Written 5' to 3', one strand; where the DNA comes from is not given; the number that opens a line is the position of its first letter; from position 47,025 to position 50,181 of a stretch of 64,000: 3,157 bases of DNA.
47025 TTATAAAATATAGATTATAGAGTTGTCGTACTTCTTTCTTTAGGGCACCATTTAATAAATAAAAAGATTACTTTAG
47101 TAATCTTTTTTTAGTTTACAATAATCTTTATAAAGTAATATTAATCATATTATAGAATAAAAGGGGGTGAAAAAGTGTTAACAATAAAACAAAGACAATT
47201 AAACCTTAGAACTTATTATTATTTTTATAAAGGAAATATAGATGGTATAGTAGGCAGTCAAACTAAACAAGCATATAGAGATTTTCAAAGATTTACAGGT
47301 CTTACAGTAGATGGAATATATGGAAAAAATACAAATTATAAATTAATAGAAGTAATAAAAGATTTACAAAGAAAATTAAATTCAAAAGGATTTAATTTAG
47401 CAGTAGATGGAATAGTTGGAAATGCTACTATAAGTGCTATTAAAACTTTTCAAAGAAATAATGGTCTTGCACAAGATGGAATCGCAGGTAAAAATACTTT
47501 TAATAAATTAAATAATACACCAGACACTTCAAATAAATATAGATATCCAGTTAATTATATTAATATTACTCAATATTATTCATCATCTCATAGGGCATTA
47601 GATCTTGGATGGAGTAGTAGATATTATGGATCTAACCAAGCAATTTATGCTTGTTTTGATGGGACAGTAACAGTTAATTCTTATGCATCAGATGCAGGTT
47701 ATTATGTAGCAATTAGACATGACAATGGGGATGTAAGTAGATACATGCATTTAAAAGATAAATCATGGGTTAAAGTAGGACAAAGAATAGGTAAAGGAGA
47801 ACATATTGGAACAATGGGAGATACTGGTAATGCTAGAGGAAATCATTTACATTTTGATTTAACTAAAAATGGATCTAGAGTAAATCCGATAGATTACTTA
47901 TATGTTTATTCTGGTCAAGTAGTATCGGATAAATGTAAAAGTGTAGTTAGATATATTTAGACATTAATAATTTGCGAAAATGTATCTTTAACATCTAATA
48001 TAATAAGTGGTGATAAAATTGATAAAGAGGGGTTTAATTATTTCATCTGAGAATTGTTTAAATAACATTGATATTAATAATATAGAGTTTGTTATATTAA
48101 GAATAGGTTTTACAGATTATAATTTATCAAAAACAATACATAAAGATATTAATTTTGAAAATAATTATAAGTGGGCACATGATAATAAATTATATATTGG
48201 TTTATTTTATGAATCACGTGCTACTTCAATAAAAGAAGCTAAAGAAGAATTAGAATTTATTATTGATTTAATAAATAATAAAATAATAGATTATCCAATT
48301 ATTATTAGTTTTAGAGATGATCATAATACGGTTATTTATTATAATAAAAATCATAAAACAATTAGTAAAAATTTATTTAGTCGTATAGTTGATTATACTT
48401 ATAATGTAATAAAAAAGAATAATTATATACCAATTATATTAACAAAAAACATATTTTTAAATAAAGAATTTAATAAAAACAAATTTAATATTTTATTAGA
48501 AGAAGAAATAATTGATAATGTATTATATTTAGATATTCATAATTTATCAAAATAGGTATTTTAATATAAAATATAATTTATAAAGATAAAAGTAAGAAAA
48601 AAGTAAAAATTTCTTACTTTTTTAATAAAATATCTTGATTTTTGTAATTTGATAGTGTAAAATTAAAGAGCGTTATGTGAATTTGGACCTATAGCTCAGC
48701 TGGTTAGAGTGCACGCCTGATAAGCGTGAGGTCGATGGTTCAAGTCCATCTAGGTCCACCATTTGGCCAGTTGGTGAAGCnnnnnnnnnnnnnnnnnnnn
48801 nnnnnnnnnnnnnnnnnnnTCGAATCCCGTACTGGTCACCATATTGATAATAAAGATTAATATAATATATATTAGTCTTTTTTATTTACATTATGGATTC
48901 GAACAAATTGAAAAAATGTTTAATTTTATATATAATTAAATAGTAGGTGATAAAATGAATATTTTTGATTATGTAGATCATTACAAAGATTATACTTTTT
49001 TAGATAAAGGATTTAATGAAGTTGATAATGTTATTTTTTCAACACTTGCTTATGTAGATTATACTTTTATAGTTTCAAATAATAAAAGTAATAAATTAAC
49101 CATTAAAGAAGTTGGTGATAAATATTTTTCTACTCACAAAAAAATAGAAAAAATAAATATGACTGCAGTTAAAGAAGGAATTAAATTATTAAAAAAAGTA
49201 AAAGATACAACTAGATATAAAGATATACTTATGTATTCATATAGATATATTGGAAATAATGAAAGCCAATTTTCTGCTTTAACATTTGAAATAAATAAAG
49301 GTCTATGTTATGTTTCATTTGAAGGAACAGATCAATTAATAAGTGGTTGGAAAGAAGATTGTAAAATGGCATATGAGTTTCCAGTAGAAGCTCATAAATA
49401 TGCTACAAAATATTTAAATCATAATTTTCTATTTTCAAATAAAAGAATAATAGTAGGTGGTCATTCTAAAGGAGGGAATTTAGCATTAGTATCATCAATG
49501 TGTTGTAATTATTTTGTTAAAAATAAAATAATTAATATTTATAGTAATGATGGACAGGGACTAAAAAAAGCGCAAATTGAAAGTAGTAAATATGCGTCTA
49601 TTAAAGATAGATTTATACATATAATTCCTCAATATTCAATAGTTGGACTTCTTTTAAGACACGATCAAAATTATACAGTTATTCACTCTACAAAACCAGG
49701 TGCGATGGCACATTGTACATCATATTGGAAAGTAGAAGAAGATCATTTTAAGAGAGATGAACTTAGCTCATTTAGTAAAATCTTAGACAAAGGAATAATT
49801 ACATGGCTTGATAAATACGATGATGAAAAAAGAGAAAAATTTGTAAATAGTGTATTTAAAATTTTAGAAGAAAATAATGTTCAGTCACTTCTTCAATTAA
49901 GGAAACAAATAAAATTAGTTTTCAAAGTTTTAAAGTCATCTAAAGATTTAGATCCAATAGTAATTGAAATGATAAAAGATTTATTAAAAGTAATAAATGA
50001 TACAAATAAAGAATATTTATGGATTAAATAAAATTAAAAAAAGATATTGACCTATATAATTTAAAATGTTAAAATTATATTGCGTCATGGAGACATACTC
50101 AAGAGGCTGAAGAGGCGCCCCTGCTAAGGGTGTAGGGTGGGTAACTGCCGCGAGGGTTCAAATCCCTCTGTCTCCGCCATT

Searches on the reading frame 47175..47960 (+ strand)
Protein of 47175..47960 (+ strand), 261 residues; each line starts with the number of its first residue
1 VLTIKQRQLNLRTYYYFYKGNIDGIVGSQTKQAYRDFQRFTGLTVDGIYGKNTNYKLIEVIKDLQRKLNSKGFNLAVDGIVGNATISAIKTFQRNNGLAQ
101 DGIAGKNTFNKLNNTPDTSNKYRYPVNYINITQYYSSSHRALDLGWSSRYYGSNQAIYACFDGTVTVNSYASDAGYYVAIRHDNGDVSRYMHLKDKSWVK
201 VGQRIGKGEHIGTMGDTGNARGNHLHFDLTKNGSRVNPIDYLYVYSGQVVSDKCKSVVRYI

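Call 104: search_protein_families(library=pfam, proteins=[window:47175-47960:+], max_evalue=0.00001)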
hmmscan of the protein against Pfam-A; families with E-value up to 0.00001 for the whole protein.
window:47175-47960:+ (261 aa): 3 families
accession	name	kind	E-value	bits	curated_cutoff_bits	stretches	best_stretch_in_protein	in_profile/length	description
PF01471.23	PG_binding_1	-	3.4e-30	104.4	23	2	61-112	5-57/57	Putative peptidoglycan binding domain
PF01551.29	Peptidase_M23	-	5.9e-24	84.5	28.7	1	153-238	12-96/96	Peptidase family M23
PF09374.15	PG_binding_3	-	1.5e-09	38.4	24.6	0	62-95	4-35/76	Predicted Peptidoglycan domain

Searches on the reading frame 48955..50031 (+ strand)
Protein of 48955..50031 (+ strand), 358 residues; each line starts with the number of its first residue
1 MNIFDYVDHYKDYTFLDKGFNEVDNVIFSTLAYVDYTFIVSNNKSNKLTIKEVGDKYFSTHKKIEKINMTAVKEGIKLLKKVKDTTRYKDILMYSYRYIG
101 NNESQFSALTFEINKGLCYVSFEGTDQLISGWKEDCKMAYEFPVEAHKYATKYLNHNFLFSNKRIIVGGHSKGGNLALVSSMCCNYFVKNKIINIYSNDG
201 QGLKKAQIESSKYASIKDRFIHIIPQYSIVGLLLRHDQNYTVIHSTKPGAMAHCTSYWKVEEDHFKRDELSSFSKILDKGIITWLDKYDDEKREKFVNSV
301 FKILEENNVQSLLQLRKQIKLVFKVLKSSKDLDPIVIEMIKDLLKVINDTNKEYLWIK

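Call 104: search_protein_families(library=pfam, proteins=[window:48955-50031:+], max_evalue=0.00001)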
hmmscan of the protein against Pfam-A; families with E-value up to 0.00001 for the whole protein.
window:48955-50031:+ (358 aa): 1 family
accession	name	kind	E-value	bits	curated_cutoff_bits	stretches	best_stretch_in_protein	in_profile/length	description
PF11187.14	Mbeg1-like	-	2e-64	217.5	21.1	1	84-301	3-223/224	Mbeg1-like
